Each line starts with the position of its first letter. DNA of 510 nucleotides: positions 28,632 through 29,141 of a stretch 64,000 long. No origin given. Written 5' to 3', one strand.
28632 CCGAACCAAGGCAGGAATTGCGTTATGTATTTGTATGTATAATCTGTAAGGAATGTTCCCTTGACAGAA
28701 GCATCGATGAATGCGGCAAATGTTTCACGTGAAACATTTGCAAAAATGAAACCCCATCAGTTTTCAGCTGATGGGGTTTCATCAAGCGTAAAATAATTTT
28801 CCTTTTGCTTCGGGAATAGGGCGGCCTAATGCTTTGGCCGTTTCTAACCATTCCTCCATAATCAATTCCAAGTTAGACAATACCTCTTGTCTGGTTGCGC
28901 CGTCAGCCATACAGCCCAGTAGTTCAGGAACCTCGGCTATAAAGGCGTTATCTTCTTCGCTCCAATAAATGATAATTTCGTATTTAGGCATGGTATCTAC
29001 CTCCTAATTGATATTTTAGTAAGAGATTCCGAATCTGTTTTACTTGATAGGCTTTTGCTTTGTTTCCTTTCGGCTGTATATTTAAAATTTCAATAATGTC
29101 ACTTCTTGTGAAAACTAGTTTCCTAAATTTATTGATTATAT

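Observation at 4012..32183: Sixteen consensus parS sites packed into 28 kb, eight on each side of parAB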

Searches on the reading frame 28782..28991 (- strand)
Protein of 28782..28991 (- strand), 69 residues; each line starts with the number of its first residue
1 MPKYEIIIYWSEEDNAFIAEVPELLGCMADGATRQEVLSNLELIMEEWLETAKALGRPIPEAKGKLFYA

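Call 65: search_protein_families(library=pfam, max_evalue=0.01, proteins=[window:28782-28991:-])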
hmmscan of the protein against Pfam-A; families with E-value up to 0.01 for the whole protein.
window:28782-28991:- (69 aa): 2 families
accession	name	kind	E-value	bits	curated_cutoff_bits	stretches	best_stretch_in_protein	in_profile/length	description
PF21748.3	UPF0150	-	1.2e-08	35.2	27.3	1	12-60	16-64/64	UPF0150-like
PF15919.11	HicB_lk_antitox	-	5.1e-05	23.9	27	1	4-63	1-59/123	HicB_like antitoxin of bacterial toxin-antitoxin system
